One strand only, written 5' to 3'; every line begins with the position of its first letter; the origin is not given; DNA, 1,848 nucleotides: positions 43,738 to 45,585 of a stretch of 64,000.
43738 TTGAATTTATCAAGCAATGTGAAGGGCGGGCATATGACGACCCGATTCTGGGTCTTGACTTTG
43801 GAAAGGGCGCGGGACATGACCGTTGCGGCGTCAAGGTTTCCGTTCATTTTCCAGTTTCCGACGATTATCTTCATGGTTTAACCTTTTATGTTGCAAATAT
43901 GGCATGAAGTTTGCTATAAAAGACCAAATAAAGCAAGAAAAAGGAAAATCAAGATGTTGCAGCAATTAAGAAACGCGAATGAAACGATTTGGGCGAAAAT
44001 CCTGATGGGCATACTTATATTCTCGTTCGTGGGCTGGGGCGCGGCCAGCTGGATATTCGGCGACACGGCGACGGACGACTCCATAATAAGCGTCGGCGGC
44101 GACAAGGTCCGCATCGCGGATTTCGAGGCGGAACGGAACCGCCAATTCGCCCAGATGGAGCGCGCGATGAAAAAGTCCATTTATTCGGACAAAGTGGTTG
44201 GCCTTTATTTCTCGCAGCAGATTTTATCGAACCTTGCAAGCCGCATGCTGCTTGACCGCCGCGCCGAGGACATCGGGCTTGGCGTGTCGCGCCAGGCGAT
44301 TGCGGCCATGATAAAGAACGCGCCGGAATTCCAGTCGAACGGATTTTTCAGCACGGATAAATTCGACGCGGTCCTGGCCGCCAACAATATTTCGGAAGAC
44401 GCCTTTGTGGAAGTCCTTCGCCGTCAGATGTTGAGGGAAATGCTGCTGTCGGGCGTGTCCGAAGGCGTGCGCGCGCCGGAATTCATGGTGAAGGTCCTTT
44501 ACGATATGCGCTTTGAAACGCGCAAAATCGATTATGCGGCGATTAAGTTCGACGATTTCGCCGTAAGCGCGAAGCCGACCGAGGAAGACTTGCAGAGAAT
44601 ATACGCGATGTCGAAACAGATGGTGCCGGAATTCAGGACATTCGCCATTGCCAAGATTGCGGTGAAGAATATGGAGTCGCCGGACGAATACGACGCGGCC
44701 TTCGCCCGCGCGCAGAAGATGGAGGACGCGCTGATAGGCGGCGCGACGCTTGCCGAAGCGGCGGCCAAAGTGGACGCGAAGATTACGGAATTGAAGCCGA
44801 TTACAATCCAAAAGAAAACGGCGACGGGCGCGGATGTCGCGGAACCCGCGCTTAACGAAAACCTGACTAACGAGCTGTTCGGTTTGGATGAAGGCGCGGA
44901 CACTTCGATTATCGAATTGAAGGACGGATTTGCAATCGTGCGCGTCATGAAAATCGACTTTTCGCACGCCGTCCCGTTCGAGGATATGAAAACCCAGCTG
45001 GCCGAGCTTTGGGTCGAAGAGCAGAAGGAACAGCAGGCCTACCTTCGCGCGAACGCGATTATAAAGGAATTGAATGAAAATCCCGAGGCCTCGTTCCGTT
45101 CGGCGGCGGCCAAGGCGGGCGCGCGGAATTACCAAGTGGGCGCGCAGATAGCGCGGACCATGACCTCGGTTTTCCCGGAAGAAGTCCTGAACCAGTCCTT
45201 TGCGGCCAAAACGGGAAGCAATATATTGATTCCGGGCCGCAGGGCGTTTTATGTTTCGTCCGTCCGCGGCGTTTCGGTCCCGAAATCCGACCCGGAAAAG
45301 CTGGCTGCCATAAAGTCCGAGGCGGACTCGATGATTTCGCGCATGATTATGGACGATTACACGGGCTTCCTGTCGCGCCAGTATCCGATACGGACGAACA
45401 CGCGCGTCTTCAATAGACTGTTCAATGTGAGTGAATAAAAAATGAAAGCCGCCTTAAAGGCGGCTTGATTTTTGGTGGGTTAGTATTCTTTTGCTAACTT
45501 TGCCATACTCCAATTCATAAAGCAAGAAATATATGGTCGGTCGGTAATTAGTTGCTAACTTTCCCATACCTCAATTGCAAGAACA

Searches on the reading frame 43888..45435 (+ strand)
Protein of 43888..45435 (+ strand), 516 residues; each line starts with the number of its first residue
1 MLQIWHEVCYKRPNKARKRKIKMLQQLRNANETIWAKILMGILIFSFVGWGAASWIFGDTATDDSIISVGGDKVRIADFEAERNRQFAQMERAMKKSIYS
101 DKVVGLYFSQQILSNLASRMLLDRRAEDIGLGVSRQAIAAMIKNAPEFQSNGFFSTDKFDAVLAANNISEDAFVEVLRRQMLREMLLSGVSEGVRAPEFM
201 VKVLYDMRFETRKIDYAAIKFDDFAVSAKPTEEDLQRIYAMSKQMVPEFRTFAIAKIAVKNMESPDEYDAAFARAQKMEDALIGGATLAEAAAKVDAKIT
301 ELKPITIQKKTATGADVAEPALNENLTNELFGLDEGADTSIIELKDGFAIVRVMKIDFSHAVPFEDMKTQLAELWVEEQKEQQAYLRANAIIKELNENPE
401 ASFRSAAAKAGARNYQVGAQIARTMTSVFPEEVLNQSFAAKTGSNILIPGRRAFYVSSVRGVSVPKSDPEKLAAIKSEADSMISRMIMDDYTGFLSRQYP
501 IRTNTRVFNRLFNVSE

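Call 65: search_protein_families(library=pfam, proteins=[window:43888-45435:+], max_evalue=0.001)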
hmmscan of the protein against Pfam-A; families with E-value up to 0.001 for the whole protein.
window:43888-45435:+ (516 aa): 4 families
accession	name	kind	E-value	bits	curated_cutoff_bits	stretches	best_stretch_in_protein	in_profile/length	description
PF13624.11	SurA_N_3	-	2e-36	125.7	27.2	1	23-186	1-161/162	SurA-like N-terminal domain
PF13623.11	SurA_N_2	-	5.3e-21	75.4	28.5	1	24-163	1-145/145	SurA-like N-terminal domain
PF13145.12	Rotamase_2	-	2.2e-09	38.6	27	1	230-368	1-120/121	PPIC-type PPIASE domain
PF00639.27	Rotamase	-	0.00078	20.8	21.7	0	263-354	10-96/97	PPIC-type PPIASE domain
